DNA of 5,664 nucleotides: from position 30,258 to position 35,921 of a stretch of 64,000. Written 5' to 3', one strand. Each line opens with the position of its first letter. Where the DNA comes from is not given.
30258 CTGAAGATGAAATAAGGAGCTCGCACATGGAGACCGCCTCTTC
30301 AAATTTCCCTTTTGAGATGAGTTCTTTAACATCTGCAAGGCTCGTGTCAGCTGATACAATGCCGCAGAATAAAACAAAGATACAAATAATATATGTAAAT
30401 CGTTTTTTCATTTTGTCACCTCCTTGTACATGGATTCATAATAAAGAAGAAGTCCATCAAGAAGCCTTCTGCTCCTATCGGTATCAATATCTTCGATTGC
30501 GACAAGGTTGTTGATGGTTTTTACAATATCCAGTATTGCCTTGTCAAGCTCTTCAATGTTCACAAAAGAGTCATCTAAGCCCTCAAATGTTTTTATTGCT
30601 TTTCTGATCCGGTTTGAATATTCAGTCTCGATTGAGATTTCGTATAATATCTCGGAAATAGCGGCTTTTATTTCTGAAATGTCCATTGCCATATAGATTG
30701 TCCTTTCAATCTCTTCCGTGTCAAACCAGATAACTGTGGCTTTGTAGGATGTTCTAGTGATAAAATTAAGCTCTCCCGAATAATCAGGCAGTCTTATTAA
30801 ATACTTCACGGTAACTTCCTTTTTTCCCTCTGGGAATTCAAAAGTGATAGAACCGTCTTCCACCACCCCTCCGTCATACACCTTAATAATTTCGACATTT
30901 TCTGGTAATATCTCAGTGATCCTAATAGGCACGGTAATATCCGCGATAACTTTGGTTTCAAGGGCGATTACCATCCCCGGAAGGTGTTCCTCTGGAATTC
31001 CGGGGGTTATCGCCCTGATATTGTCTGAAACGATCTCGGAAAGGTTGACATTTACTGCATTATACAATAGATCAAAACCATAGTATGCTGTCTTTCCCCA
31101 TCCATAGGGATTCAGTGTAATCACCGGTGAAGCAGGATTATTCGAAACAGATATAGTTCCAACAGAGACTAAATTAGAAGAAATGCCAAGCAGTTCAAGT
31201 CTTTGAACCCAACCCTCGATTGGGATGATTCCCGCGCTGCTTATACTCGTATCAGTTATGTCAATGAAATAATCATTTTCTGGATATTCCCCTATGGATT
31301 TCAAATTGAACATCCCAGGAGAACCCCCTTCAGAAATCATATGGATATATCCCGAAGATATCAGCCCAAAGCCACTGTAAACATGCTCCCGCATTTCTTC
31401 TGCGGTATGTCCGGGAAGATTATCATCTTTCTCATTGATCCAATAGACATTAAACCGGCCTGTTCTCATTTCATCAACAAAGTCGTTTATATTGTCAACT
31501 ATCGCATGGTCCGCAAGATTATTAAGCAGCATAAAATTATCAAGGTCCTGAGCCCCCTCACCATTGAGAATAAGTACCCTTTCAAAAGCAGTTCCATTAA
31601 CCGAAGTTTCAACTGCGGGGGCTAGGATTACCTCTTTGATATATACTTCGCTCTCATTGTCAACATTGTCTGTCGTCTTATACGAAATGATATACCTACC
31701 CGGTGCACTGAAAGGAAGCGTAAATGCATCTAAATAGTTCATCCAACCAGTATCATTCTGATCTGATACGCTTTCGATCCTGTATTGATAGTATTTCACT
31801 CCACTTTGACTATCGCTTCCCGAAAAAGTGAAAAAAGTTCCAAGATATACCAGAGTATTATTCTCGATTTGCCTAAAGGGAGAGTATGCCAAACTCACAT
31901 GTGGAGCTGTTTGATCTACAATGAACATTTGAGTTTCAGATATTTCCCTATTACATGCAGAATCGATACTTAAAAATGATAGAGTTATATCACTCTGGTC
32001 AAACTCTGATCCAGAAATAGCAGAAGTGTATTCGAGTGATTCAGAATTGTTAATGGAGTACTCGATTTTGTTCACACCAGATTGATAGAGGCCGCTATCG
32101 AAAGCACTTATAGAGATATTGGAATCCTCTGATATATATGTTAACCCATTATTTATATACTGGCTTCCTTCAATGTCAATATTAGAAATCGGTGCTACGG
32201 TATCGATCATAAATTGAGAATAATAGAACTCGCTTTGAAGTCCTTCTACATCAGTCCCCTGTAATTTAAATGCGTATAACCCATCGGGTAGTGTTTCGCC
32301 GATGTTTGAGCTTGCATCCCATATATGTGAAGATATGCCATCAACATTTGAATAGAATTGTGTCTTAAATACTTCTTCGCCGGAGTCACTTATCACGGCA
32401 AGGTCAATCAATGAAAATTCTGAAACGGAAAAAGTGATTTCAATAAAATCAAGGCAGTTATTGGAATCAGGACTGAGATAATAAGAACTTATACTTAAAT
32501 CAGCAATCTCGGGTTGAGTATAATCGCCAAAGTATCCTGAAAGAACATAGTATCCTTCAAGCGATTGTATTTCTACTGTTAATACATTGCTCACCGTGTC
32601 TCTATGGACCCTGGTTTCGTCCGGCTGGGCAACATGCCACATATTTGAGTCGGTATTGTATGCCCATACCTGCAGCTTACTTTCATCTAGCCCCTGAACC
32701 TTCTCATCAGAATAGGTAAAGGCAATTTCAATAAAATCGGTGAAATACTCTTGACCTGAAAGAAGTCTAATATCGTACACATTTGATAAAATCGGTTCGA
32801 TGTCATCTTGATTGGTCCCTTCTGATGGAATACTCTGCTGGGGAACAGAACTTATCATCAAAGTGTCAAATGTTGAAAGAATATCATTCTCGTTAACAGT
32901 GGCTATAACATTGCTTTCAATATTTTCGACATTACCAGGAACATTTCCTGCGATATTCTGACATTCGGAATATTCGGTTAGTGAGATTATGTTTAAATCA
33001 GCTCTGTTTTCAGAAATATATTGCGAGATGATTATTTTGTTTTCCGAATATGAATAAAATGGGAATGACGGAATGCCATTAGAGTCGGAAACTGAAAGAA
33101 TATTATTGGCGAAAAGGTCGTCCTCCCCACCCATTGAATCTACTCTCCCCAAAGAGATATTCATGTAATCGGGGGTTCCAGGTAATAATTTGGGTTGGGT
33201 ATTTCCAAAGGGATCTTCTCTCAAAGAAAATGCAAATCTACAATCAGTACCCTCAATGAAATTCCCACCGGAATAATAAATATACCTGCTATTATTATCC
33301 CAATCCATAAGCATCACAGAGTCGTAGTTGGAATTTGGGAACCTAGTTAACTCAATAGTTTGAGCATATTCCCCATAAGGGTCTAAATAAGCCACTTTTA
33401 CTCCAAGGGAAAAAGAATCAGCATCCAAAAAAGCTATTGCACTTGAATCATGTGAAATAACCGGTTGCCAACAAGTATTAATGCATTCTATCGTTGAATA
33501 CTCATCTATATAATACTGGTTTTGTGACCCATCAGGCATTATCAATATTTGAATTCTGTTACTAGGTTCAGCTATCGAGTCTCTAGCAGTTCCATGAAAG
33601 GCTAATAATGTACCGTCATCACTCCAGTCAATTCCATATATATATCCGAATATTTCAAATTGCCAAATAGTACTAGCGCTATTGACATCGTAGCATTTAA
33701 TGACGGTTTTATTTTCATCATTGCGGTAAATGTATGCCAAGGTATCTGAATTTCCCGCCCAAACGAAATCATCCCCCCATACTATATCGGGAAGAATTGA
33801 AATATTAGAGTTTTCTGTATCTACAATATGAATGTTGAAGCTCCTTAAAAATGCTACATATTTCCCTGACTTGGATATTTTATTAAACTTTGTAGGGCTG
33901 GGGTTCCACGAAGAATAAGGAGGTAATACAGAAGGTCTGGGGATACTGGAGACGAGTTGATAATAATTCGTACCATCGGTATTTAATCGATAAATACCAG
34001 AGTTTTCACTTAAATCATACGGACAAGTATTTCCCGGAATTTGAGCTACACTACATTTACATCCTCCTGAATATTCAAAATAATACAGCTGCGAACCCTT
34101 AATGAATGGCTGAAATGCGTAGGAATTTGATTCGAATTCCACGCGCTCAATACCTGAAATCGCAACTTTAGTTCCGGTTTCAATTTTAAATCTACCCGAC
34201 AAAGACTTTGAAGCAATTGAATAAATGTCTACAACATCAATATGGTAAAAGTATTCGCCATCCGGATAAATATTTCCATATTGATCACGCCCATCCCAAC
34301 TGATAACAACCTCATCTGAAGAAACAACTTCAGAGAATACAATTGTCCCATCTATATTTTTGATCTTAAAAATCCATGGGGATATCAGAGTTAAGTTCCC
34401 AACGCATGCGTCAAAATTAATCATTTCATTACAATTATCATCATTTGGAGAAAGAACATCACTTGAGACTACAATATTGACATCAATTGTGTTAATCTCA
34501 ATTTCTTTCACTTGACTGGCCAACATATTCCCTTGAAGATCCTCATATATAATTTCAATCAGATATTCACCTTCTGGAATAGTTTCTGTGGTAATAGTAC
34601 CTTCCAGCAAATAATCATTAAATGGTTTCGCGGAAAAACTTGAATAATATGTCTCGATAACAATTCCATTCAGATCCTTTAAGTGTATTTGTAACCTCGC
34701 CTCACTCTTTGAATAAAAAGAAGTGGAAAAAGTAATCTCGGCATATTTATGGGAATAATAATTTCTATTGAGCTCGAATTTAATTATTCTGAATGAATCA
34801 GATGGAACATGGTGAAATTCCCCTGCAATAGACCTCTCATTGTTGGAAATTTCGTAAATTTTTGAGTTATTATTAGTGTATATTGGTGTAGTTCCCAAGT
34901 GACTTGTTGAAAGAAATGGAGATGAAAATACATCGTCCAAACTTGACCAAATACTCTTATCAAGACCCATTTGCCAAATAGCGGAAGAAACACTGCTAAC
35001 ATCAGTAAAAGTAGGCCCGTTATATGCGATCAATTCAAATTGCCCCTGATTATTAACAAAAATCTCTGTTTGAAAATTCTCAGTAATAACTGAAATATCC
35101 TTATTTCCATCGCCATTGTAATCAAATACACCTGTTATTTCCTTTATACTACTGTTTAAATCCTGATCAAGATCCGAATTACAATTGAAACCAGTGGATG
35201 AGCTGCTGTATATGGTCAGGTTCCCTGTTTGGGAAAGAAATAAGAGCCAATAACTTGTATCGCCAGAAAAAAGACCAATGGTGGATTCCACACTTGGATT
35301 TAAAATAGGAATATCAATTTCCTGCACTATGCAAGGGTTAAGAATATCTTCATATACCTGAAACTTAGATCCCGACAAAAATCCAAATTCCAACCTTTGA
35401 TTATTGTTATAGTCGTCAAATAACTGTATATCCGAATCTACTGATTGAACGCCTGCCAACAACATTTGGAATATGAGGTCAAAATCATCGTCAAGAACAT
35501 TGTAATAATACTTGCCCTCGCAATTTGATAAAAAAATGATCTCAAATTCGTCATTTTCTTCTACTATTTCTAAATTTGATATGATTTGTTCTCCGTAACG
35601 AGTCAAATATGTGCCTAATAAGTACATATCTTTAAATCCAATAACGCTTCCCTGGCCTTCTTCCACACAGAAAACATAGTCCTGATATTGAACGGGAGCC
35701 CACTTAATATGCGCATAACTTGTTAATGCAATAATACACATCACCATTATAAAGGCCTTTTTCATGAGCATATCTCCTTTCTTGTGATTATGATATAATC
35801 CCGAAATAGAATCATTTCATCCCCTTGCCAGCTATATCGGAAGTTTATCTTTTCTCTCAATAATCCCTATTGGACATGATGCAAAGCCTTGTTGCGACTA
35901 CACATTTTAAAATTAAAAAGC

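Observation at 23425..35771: Translationally coupled four-gene module: giant FlgD-Ig/beta-propeller surface protein, TPR lipoprotein, Sec-dependent RHS toxin, secreted candidate immunity protein. No T6SS genes present.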

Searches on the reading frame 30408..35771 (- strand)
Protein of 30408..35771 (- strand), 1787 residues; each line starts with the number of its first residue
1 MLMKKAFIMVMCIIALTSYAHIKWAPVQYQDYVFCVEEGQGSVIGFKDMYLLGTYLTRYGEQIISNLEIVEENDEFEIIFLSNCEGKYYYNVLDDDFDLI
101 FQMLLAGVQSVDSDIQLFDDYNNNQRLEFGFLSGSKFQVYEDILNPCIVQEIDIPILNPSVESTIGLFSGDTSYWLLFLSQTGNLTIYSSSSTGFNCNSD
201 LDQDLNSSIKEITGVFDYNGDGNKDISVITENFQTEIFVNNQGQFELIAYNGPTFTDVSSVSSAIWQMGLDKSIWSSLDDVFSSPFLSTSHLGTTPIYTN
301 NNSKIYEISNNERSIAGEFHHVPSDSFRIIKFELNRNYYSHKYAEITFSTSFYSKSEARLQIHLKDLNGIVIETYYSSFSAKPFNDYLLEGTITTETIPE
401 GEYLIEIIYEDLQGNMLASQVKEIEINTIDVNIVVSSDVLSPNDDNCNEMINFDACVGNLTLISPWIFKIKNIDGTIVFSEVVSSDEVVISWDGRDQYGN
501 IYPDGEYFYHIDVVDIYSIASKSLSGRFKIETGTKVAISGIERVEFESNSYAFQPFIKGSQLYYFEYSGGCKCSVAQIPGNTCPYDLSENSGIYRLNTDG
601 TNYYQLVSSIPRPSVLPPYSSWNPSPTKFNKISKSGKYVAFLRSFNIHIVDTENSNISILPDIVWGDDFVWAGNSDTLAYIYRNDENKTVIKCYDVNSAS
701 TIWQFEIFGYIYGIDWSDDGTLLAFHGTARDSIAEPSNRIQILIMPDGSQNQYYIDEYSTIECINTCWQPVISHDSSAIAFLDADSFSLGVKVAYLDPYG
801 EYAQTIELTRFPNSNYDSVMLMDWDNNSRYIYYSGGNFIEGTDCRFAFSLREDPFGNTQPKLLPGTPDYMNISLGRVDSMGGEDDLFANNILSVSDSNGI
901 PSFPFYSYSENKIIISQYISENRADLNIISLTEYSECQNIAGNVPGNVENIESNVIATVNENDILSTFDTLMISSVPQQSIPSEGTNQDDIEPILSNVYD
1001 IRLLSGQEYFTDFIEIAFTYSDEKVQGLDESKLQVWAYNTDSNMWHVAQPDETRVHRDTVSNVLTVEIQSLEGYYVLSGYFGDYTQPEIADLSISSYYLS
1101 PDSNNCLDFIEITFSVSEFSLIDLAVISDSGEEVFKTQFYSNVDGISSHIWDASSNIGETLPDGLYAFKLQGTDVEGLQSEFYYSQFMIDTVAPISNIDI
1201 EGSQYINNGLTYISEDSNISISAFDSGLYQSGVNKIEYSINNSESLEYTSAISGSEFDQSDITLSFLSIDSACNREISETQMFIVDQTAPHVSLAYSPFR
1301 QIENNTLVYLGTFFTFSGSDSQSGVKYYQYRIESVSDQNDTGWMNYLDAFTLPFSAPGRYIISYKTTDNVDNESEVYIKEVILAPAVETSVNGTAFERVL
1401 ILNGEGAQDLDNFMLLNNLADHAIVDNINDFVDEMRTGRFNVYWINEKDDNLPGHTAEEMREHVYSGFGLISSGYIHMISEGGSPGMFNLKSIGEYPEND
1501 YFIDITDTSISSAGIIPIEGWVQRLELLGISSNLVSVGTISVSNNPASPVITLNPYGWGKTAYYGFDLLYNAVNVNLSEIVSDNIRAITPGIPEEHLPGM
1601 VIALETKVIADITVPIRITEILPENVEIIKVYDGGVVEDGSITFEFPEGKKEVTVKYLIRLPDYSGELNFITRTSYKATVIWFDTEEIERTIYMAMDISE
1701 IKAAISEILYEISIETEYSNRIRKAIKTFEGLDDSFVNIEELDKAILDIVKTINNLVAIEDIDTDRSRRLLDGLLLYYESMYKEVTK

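Call 4: search_protein_families(library=pfam, proteins=[window:30408-35771:-], max_evalue=0.01)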
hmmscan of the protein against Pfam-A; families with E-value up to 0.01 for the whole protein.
window:30408-35771:- (1787 aa): 2 families
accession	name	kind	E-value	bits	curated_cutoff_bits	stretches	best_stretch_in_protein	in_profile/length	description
PF13860.13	FlgD_ig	-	1.4e-08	35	27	0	469-508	28-70/79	FlgD Ig-like domain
PF13585.12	CHU_C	-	1.1e-07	32.2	27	2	437-513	4-72/86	CHU_C Type IX secretion signal domain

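Call 7: search_protein_families(library=ncbifam, proteins=[window:30408-35771:-], max_evalue=0.01)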
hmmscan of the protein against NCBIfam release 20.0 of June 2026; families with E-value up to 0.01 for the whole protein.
window:30408-35771:- (1787 aa): 5 families
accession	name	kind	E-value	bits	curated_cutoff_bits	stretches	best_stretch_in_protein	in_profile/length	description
NF047441.1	Lepto_OmpL47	equivalog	1.2e-18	67.9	250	1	1187-1377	136-316/336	multi-beta-barrel domain surface protein OmpL47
NF047446.1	barrel_OmpL47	domain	1.3e-16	60.8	40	2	1312-1376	6-61/68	OmpL47-type beta-barrel domain-containing protein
NF005176.1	PRK06655.1-1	equivalog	2.3e-06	27.7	230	0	1124-1182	101-158/197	flagellar hook assembly protein FlgD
NF009452.0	PRK12812.1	equivalog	4.8e-06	26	258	0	469-531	157-224/289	flagellar basal body rod modification protein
NF009453.0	PRK12813.1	equivalog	1.3e-05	24.9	264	0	470-514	130-174/223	flagellar basal body rod modification protein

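Call 9: find_homologous_proteins(query=window:30408-35771:-, max_evalue=0.00001)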
Query window:30408-35771:- (1787 aa): 55 proteins with E <= 0.00001 among 8000 candidates.
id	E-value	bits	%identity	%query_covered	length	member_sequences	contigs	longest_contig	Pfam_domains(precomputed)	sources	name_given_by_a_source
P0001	0.0e+0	4029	100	100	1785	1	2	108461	PF13585.13,PF26550.2,PF13860.13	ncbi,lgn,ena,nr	ncbi:hypothetical protein KAU32_09850 [bacterium]|nr:hypothetical protein [bacterium]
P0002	1.8e-38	150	27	8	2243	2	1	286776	PF00691.26,PF13585.13,PF13750.13,PF13860.13,PF19077.7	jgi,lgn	-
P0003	1.4e-37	147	27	10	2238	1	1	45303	PF00691.26,PF18981.7,PF13585.13,PF13750.13,PF10029.16,PF13860.13,PF09136.17,PF19077.7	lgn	-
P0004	9.7e-34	134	22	17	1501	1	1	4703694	PF00691.26,PF13585.13,PF10029.16,PF13860.13,PF12245.15,PF19077.7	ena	-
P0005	1.1e-32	131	26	10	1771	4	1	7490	PF00691.26,PF13585.13,PF13750.13,PF13860.13,PF19077.7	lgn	-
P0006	2.5e-31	126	25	9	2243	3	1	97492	PF00691.26,PF15418.13,PF13585.13,PF13750.13,PF13860.13,PF12245.15,PF19077.7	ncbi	-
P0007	1.3e-29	121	24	18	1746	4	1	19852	PF00691.26,PF16738.11,PF13585.13,PF13860.13,PF09136.17,PF19077.7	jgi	-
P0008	1.4e-28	117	25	9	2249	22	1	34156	PF00691.26,PF13585.13,PF13750.13,PF10029.16,PF13860.13,PF09136.17,PF19077.7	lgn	-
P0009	1.2e-27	114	24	17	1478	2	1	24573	PF00691.26,PF13585.13,PF13750.13,PF13860.13,PF19077.7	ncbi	-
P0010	1.4e-26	111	28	13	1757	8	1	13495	PF00691.26,PF15418.13,PF13585.13,PF13750.13,PF10029.16,PF13860.13,PF12245.15,PF19077.7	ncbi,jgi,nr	ncbi:MAG: OmpA family protein [Spirochaetes bacterium]|jgi:flagellar hook assembly protein FlgD/oute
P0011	2.1e-26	110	24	16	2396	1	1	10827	PF07495.20,PF27332.1,PF15418.13,PF18981.7,PF13750.13,PF12245.15,PF07676.19,PF22352.3,PF26549.1,PF13585.13,PF26550.2,PF10029.16,PF13860.13,PF09136.17,PF19077.7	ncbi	-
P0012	2.2e-25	107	30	6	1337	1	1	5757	PF00691.26,PF13585.13,PF13750.13,PF13860.13,PF19077.7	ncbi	ncbi:MAG: FlgD immunoglobulin-like domain containing protein [Spirochaetota bacterium]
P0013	3.8e-25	106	25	9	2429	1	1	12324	PF15418.13,PF13585.13,PF13860.13,PF00082.28,PF19077.7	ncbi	-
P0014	9.3e-25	105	26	6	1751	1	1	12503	PF00691.26,PF13585.13,PF06486.17,PF13750.13,PF13860.13,PF12245.15,PF19077.7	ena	-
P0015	1.1e-23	101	27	10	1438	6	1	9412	PF00691.26,PF13585.13,PF13860.13,PF19077.7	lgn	-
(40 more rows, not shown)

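Call 11: search_solved_structures(query=window:30408-35771:-, max_evalue=0.01)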
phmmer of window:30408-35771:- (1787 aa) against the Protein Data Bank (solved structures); distinct sequences matched with E-value up to 0.01: 0.
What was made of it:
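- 30408..35771 (-): Giant exported multidomain protein (1787 aa; gene callers give 1785). Signal peptide aa 1-20; weak FG-GAP-like match at aa 217-262; FlgD_ig/CHU_C at aa 437-513 and 1098-1182; OmpL47-type barrels at aa 1187-1377; orphan C-terminus at aa 1381-1787. No PDB sequence hit (call 11).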

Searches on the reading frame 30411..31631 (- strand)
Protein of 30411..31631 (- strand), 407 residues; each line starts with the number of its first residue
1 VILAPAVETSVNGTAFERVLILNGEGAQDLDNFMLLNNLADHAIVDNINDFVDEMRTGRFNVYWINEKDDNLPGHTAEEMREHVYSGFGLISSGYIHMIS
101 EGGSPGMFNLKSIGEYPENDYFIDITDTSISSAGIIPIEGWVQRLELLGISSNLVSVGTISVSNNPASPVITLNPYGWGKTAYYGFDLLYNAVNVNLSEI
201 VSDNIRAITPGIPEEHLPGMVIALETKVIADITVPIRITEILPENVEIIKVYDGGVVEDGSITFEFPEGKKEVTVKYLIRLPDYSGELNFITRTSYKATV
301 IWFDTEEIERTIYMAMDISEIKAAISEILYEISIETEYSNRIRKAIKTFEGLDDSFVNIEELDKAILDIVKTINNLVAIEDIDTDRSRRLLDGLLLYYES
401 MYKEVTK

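Call 22: search_protein_families(library=pfam, proteins=[window:30411-31571:-], max_evalue=1)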
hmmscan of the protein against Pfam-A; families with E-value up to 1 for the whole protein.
window:30411-31571:- (387 aa): 0 families

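Call 37: predict_structure(protein=window:30411-31631:-)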
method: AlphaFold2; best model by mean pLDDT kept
length: 407 residues; sequences in the alignment: 1
mean_pLDDT: 35.7   pTM: 0.30
mean pLDDT of the five models: 35.7, 35.3, 35.2, 34.4, 30.5
residues with pLDDT >= 90: 0; 70-90: 0; 50-70: 93; < 50: 314
segments of 3 or more residues with pLDDT < 50: 1-244, 260-262, 282-321, 328-334, 353-356, 400-407
pLDDT, mean of each block of 10 residues (from residue 1): 21 24 25 24 27 31 26 30 27 26 26 24 25 23 28 24 25 25 20 23 28 40 45 34 49 53 51 52 36 29 34 40 50 50 56 49 59 57 52 53 42
secondary structure, 60 per line:
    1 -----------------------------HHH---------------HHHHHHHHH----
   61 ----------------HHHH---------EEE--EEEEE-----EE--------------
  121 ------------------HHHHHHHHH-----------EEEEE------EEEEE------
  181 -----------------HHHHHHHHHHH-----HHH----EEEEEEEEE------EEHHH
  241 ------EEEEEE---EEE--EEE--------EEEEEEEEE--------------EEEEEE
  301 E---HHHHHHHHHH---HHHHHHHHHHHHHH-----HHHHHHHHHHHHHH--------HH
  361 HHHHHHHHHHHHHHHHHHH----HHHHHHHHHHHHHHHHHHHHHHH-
elements in order: H48-56 H77-80 E90-92 E95-99 H139-147 E159-163 E170-174 H198-208 E221-229 E247-252 E256-258 E261-263 E272-280 E295-301 H305-314 H318-331 H337-350 H359-379 H384-406
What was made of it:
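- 30441..30722 (-): Helical C-terminal tail of the giant (aa 1684-1777), which has a paralogue in p115. Helices in the AF2 model, which is low confidence (call 37).
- Tried and rejected: AF2 of the giant's C-terminal 407 aa without an alignment (call 37). pLDDT 35.7, unusable, so no fold search was run on it.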

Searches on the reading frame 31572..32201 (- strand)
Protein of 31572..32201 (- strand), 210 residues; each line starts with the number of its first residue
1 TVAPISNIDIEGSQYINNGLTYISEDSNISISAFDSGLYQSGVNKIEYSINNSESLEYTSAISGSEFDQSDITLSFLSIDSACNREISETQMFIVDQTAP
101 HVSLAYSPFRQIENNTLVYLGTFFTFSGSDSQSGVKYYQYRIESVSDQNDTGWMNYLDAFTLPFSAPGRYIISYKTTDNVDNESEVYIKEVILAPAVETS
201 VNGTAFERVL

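Call 22: search_protein_families(library=pfam, proteins=[window:31572-32201:-], max_evalue=1)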
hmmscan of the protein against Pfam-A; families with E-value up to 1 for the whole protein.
window:31572-32201:- (210 aa): 2 families
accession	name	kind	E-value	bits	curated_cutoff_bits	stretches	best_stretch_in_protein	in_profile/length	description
PF16403.11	Bact_surface_Ig-like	-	0.058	13.9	27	0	165-186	44-65/71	Bacterial surface protein, Ig-like domain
PF17957.7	Big_7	-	0.83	10.8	24.1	1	23-58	14-44/70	Bacterial Ig domain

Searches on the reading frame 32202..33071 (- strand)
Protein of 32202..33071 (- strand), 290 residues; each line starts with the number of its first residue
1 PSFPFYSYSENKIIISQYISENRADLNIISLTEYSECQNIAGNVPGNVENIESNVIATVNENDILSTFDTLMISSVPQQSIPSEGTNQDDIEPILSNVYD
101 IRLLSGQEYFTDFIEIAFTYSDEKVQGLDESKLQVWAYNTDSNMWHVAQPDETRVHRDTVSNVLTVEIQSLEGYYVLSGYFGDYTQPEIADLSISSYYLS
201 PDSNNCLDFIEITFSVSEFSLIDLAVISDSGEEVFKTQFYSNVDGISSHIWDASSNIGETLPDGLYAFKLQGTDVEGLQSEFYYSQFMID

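Call 22: search_protein_families(library=pfam, proteins=[window:32202-33071:-], max_evalue=1)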
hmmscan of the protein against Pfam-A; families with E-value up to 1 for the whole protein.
window:32202-33071:- (290 aa): 2 families
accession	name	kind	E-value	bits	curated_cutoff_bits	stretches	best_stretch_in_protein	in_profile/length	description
PF13585.12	CHU_C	-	8.8e-06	26.2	27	1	198-272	6-72/86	CHU_C Type IX secretion signal domain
PF13860.13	FlgD_ig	-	0.0015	18.9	27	1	227-273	30-76/79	FlgD Ig-like domain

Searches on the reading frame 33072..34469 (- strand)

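Call 22: search_protein_families(library=pfam, proteins=[window:33072-34469:-], max_evalue=1)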
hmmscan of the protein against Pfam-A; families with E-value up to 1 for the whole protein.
window:33072-34469:- (466 aa): 4 families
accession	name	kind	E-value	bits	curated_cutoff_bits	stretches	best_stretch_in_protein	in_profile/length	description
PF13585.12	CHU_C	-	1.8e-05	25.2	27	1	4-79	5-72/86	CHU_C Type IX secretion signal domain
PF13860.13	FlgD_ig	-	0.0016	18.8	27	1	35-74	28-70/79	FlgD Ig-like domain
PF23414.1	Beta-prop_EML_2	-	0.03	14.1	90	1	233-292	93-142/266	Echinoderm microtubule-associated protein second beta-propeller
PF00930.27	DPPIV_N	-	0.12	11.5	22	0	268-291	94-117/354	Dipeptidyl peptidase IV (DPP IV) N-terminal region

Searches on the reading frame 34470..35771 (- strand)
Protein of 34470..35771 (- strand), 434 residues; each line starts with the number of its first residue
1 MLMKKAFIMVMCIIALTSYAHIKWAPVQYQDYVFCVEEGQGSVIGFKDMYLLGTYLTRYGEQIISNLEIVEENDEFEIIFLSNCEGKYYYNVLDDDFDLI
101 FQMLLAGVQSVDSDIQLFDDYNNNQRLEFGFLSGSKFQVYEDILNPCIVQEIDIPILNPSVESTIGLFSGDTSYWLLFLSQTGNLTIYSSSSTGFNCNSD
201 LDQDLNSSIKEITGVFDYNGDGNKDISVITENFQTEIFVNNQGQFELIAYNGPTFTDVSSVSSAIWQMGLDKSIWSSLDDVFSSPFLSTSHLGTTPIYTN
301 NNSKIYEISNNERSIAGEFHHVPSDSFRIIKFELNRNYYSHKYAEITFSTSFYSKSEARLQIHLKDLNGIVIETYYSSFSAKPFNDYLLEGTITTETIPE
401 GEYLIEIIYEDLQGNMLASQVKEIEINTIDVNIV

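Call 22: search_protein_families(library=pfam, proteins=[window:34470-35771:-], max_evalue=1)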
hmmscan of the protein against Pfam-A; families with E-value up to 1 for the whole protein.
window:34470-35771:- (434 aa): 1 family
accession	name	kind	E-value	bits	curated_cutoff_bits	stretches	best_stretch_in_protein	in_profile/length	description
PF13517.12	FG-GAP_3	-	0.0082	17.2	26.9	1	217-262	1-47/61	FG-GAP-like repeat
